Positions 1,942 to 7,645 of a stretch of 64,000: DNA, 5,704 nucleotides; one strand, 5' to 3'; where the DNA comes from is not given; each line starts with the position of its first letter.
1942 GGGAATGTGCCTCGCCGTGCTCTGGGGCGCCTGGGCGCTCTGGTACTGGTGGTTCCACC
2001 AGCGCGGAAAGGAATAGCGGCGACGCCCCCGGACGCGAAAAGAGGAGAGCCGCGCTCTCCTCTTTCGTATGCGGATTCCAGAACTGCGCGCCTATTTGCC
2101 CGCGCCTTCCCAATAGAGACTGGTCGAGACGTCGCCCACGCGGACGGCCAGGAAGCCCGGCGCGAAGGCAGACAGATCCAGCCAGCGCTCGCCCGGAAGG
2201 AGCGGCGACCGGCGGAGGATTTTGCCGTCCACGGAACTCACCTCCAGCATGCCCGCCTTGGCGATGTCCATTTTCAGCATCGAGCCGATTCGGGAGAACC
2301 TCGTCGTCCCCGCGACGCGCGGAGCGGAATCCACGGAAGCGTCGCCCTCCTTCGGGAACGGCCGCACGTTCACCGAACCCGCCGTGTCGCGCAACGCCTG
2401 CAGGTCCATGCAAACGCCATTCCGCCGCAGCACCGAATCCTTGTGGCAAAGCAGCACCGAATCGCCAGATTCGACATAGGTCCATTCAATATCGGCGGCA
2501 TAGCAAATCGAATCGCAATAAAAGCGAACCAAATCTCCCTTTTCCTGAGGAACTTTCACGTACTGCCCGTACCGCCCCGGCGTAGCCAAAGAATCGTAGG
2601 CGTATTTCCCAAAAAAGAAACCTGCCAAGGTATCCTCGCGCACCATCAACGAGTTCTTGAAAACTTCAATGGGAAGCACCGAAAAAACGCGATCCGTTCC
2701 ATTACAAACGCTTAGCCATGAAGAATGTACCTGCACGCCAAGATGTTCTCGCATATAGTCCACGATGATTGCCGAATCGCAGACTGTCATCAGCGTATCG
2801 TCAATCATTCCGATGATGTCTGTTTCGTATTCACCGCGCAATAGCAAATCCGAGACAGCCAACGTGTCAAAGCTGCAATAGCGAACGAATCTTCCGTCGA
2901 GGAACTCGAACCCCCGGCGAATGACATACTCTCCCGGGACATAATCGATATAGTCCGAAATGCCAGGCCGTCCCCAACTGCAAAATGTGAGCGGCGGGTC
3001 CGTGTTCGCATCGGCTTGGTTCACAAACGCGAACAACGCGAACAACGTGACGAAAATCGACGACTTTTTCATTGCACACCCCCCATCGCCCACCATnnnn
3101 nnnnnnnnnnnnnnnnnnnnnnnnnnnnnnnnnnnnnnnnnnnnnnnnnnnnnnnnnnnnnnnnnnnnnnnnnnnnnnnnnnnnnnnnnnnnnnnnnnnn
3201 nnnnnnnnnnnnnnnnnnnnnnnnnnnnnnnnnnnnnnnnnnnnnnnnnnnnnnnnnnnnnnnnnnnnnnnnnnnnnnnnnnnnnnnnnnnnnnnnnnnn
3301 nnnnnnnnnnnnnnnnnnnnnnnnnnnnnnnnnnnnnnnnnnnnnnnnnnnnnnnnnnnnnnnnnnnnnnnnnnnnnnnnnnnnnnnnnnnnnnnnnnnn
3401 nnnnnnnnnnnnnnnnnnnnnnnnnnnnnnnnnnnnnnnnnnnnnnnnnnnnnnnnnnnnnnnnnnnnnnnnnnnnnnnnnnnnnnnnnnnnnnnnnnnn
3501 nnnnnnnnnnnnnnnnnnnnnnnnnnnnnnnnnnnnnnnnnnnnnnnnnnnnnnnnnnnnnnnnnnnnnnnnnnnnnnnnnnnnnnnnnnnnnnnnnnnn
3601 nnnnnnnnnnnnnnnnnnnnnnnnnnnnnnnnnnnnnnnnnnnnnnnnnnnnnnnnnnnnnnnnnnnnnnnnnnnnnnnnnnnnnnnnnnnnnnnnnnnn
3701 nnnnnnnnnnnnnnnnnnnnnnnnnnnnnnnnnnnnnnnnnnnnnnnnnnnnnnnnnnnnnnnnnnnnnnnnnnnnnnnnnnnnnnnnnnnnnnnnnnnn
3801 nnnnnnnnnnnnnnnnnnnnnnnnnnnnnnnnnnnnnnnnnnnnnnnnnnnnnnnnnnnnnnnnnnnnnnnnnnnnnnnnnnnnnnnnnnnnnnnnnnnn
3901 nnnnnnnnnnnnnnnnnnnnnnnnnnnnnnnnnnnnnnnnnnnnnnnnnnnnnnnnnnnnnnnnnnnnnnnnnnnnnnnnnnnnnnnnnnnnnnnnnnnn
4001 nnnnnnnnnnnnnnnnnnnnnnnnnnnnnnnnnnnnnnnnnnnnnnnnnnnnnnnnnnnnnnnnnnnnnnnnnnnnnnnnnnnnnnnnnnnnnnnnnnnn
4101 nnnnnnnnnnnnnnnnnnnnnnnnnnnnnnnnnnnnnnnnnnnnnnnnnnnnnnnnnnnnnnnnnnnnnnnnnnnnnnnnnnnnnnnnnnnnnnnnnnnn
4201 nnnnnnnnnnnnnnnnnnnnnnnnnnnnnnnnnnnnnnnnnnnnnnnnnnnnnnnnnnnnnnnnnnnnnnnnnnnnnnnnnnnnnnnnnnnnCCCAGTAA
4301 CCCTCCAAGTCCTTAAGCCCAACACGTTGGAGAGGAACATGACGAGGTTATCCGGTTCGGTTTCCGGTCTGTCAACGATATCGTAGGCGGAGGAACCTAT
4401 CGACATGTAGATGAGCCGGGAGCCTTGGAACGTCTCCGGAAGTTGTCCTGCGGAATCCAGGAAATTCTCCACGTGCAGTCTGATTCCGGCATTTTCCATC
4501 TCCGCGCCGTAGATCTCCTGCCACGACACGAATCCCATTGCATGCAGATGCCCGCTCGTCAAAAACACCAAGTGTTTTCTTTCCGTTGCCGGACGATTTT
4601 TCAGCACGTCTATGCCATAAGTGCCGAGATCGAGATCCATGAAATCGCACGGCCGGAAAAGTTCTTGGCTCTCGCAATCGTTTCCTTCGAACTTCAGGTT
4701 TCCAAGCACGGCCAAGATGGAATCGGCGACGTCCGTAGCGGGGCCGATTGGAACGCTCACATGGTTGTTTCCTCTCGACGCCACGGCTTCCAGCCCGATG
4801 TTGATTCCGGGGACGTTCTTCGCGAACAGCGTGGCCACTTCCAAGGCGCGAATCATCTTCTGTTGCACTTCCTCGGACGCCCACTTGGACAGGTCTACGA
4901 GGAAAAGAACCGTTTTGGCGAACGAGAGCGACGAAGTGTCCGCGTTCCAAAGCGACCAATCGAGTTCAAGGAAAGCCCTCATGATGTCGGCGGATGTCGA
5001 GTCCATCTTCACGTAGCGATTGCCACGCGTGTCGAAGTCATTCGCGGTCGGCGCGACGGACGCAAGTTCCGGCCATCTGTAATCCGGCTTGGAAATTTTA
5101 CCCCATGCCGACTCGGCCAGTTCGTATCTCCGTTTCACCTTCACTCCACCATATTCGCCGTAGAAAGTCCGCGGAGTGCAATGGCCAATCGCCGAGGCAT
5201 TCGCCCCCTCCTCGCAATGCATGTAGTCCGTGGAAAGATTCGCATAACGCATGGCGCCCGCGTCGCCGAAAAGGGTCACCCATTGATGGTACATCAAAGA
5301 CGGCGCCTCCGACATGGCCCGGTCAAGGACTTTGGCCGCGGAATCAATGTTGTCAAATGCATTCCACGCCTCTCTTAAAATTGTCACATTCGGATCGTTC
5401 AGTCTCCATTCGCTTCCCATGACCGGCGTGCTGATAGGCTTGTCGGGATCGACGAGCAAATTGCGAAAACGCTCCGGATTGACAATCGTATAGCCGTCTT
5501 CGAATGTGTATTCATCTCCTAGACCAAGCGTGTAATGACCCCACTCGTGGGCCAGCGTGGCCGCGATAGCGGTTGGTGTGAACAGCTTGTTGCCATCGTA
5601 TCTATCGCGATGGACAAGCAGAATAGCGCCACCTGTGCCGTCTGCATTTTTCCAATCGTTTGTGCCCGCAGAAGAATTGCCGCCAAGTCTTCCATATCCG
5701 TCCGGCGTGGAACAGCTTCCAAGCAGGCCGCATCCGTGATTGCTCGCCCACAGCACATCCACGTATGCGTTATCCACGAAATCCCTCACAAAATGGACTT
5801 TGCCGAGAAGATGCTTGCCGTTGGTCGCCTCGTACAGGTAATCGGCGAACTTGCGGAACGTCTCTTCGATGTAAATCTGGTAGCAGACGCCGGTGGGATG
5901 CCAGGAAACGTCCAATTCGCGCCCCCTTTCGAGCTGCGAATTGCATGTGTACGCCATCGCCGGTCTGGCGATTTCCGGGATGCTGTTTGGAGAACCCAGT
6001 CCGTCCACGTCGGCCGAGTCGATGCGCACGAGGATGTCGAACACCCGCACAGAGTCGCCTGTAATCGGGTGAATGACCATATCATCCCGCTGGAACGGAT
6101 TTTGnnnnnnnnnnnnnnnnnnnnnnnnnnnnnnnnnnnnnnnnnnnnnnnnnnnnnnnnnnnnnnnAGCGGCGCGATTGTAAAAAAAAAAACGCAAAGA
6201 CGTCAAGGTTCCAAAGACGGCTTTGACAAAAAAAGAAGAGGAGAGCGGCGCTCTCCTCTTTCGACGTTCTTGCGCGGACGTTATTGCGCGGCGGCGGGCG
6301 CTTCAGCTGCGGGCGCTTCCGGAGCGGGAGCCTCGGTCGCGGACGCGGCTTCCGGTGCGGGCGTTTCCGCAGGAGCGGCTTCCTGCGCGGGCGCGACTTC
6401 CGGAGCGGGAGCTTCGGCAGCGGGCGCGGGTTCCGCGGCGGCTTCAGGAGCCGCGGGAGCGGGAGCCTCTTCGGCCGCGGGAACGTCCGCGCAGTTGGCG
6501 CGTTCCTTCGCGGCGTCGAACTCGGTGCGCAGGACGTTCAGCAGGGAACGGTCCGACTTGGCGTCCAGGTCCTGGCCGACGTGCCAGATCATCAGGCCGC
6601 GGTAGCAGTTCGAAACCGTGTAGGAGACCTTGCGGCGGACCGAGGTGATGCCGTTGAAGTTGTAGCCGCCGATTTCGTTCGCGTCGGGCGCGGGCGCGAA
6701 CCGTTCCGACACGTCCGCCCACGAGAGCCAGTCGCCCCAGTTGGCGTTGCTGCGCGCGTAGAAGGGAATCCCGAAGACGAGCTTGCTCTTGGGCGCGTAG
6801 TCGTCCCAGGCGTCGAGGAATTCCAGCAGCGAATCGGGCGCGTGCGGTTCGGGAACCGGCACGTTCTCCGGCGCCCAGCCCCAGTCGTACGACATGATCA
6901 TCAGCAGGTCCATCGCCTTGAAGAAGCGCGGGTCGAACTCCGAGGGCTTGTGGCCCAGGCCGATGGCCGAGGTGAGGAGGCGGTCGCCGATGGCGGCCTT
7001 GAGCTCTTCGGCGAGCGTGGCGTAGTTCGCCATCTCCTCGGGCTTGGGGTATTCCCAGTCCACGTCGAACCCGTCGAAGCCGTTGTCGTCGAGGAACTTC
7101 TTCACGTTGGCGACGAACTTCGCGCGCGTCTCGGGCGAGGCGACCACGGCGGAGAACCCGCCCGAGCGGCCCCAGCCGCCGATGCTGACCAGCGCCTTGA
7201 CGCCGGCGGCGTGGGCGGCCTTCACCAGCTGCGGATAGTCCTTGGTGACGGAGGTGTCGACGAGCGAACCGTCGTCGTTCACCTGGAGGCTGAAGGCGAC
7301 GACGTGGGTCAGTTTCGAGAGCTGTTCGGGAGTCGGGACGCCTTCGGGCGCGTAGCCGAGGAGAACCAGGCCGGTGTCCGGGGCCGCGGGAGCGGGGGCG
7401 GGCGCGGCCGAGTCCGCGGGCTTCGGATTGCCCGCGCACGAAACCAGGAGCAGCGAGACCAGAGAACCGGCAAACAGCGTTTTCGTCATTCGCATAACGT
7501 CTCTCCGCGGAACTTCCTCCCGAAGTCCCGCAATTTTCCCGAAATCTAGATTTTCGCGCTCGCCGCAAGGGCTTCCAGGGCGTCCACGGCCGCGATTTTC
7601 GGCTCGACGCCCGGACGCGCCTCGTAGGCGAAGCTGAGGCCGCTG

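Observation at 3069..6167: Bacterial CLCA-type metalloprotease with a cellulose-binding CBM3 tail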

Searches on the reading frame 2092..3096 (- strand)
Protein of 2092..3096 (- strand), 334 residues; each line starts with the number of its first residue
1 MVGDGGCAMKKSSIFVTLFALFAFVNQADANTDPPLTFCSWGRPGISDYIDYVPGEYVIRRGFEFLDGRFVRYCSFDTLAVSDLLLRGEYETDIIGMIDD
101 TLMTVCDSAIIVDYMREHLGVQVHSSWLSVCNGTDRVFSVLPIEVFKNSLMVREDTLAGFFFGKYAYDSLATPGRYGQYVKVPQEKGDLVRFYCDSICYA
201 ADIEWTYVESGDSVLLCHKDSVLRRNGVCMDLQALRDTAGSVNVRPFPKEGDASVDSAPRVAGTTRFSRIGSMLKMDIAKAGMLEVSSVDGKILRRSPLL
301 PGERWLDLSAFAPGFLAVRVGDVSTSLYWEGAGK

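Call 18: search_protein_families(library=pfam, proteins=[window:2092-3096:-], max_evalue=0.001)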
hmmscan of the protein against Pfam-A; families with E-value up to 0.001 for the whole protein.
window:2092-3096:- (334 aa): 0 families

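Call 49: search_protein_families(library=ncbifam, proteins=[window:2092-3072:-], max_evalue=0.1)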
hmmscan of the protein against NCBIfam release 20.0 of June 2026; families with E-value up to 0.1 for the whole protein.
window:2092-3072:- (326 aa): 0 families

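Call 90: find_homologous_proteins(query=window:2092-3072:-, max_evalue=0.001)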
Query window:2092-3072:- (326 aa): 18 proteins with E <= 0.001 among 1657 candidates.
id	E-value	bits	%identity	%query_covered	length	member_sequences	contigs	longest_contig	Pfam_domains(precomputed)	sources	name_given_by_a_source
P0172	6.6e-220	747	100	100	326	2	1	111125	-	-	-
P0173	1.8e-184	630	83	100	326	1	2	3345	-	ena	-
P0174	2.0e-179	614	82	100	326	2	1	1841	-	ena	-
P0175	3.1e-171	587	81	100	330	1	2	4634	-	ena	-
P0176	1.6e-169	581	79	100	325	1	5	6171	-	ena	-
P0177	1.6e-169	581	80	100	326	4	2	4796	-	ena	-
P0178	1.3e-158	545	74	100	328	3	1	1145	-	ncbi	-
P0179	5.4e-154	530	74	100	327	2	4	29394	-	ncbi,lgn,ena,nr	ncbi:MAG: hypothetical protein J6Y56_04110 [Fibrobacterales bacterium]|nr:hypothetical protein [Fibr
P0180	3.8e-113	396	60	100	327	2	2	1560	-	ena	-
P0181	1.6e-112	394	70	78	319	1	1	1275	-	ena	-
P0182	4.4e-106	373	58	100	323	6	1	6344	-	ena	-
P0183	1.0e-100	355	58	100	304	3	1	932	-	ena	-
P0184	1.1e-91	325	81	56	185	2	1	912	-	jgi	jgi:hypothetical protein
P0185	1.2e-90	322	54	99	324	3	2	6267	-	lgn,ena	-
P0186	2.6e-90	321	57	89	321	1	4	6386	-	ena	-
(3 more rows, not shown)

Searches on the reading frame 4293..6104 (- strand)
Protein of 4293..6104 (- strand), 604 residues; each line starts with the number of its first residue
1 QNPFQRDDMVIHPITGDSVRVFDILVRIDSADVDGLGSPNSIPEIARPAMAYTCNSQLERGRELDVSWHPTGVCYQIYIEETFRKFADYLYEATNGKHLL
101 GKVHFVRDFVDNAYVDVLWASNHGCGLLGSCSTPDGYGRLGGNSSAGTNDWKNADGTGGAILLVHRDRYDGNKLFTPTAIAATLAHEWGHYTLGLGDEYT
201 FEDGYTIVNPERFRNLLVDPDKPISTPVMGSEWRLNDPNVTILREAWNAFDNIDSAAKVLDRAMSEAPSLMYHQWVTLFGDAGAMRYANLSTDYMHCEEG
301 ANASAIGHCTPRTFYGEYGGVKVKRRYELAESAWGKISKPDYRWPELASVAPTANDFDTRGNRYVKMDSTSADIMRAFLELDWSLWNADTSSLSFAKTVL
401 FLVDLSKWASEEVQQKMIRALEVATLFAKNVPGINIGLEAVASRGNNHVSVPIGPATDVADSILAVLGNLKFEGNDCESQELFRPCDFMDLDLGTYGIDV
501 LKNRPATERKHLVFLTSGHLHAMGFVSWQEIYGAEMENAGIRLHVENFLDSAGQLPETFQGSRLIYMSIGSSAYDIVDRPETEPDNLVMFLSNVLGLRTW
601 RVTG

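Call 77: predict_structure(alignment_id=A5)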
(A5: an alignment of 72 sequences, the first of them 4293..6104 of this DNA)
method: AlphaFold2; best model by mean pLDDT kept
length: 604 residues; sequences in the alignment: 72
mean_pLDDT: 83.6   pTM: 0.82
mean pLDDT of the five models: 83.6, 81.7, 81.5, 81.5, 80.0
residues with pLDDT >= 90: 286; 70-90: 215; 50-70: 85; < 50: 18
segments of 3 or more residues with pLDDT < 50: 124-130, 599-604
pLDDT, mean of each block of 10 residues (from residue 1): 81 91 90 67 78 85 77 89 96 97 85 87 51 53 86 74 83 85 96 93 82 93 82 90 93 93 88 72 81 95 93 95 91 96 96 94 89 93 82 75 90 91 90 92 87 97 96 68 66 89 88 88 61 85 89 79 68 72 61 63 36
secondary structure, 60 per line:
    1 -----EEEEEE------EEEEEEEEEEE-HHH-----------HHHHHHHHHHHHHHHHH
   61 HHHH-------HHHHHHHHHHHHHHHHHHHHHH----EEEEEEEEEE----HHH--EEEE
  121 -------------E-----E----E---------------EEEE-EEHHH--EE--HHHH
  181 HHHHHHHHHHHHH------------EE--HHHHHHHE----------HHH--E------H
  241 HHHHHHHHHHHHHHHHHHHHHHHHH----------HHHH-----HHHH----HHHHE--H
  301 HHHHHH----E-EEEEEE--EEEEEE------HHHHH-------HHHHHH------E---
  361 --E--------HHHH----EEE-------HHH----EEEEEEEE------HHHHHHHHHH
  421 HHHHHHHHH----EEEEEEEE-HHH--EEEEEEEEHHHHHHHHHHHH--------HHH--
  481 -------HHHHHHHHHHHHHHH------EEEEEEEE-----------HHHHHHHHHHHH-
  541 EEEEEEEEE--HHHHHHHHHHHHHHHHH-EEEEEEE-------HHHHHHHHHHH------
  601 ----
elements in order: E6-11 E18-28 H44-64 H72-93 E98-107 E117-120 E161-164 H177-193 H210-216 H240-265 H276-279 H285-288 H293-296 H300-306 E313-318 E321-326 H333-337 H345-350 H372-375 E380-382 E397-404 H411-429 E434-441 E448-455 H456-467 H488-502 E509-516 H528-539 E541-549 H552-568 E570-576 H584-594

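Call 79: fold_search(model_id=the predicted structure, library=pdb)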
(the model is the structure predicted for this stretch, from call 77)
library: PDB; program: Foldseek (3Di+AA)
matches with E <= 10: 970; with E <= 0.001: 146
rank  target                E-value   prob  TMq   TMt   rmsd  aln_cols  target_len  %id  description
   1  8j4a_B                2.1e-07  1.00  0.25  0.70   3.8       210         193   14  Crystal structure of OY phytoplasma SAP05 in complex with AtRPN10 (released 2024-02-28)
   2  6m3y                  6.0e-07  1.00  0.24  0.19   5.6       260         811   17  Crystal structure of pilus adhesin, SpaC from Lactobacillus rhamnosus GG - open conformation (released 2020-07-29)
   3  2x5n                  1.1e-06  1.00  0.23  0.63   4.7       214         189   11  Crystal Structure of the SpRpn10 VWA domain (released 2010-08-25)
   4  8amz_W                3.0e-06  1.00  0.24  0.68   4.2       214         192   13  Spinach 19S proteasome (released 2022-08-24)
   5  6fpy_A                3.6e-06  1.00  0.20  0.21   6.6       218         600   13  Inter-alpha-inhibitor heavy chain 1, wild type (released 2019-02-27)
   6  6fpy_B                4.2e-06  1.00  0.21  0.21   6.5       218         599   14  Inter-alpha-inhibitor heavy chain 1, wild type (released 2019-02-27)
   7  8jtl_A                5.3e-06  1.00  0.25  0.69   4.2       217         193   14  Structure of OY phytoplasma SAP05 binding with AtRpn10 (released 2023-07-12)
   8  7o4i_6                6.0e-06  1.00  0.22  0.35   7.8       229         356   14  Yeast RNA polymerase II transcription pre-initiation complex with initial transcription bubble (released 2021-06-16)
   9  8jtk_B                6.4e-06  1.00  0.22  0.62   4.2       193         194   14  Structure of AYWB phytoplasma SAP05 recognizing AtRpn10 (released 2023-07-19)
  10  6fpz_A                7.6e-06  1.00  0.20  0.20   7.4       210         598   14  Inter-alpha-inhibitor heavy chain 1, D298A (released 2019-02-27)
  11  7ml0_6                1.1e-05  1.00  0.23  0.36   5.5       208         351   14  RNA polymerase II pre-initiation complex (PIC1) (released 2022-02-02)
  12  8ce6                  1.2e-05  1.00  0.23  0.60   7.2       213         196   14  Crystal structure of human Cd11b I domain in P212121 space group (released 2023-03-22)
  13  7ba2_A                1.2e-05  1.00  0.23  0.33   8.9       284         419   14  D319A mutant of the PilB minor pilin from Streptococcus sanguinis (released 2021-04-28)
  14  5ln1_A                1.3e-05  1.00  0.24  0.66   5.0       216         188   12  STRUCTURE OF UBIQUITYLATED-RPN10 FROM YEAST; (released 2016-10-19)
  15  4wfq                  1.3e-05  1.00  0.20  0.52   6.8       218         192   14  Crystal structure of TFIIH subunit (released 2015-02-18)
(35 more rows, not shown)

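Call 81: fold_search(model_id=the predicted structure, library=viral)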
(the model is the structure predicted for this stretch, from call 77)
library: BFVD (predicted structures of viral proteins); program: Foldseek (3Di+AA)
matches with E <= 10: 771; with E <= 0.001: 43
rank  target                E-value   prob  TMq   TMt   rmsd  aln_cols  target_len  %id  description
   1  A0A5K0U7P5            5.3e-07  1.00  0.26  0.51  16.2       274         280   15  RING zinc finger-containing protein [Yasminevirus sp. GU-2018]
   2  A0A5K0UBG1            2.4e-06  1.00  0.24  0.31   5.3       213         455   17  VWA-like protein [Yasminevirus sp. GU-2018]
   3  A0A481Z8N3            4.2e-06  1.00  0.25  0.31   4.2       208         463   13  von willebrand factor type A domain protein [Pithovirus LCPAC304]
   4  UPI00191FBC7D         4.4e-06  1.00  0.23  0.47   4.4       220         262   12  (no name look-up for this kind of identifier)
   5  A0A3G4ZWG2            7.9e-06  1.00  0.24  0.11   5.3       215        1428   12  Ankyrin repeat protein [Edafosvirus sp.]
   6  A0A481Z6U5            8.8e-06  1.00  0.21  0.28   4.9       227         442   11  von willebrand factor type A domain protein [Pithovirus LCPAC302]
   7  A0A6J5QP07            8.8e-06  1.00  0.22  0.14  12.3       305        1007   13  VWFA domain containing protein [uncultured Caudovirales phage]
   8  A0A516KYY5            9.4e-06  1.00  0.24  0.48  12.3       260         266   12  (no name in the UniProt tables at hand)
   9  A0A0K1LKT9            9.4e-06  1.00  0.22  0.23   5.9       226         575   16  VWFA domain-containing protein [Rhodobacter phage RcTitan]
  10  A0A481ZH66            1.2e-05  1.00  0.23  0.28   6.2       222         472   13  von Willebrand factor type A domain protein [Pithovirus LCPAC404]
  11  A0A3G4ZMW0            2.4e-05  1.00  0.23  0.18   4.2       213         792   11  Uncharacterized protein [Terrestrivirus sp.]
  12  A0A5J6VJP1            2.4e-05  1.00  0.23  0.34   5.6       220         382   13  VWFA domain-containing protein [Megaviridae environmental sample]
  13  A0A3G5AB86            2.6e-05  1.00  0.24  0.39  11.4       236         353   13  J domain-containing protein [Hyperionvirus sp.]
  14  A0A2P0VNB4            3.0e-05  1.00  0.23  0.19   5.4       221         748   17  Putative von Willebrand factor type A domain-containing protein [Tetraselmis virus 1]
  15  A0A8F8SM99            3.9e-05  1.00  0.23  0.29   4.7       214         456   13  (no name in the UniProt tables at hand)
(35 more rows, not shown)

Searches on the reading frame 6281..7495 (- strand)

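Call 49: search_protein_families(library=ncbifam, proteins=[window:6281-7495:-], max_evalue=0.1)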
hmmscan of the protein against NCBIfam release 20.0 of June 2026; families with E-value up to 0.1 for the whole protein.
window:6281-7495:- (404 aa): 2 families
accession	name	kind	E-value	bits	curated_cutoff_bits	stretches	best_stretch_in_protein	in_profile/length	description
NF052619.1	ChiD_Serratia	equivalog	2.7e-14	53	750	1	95-183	100-198/416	chitinase ChiD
NF045482.1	Endoglyc_H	equivalog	0.036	13.2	300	1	85-150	67-131/267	endo-beta-N-acetylglucosaminidase H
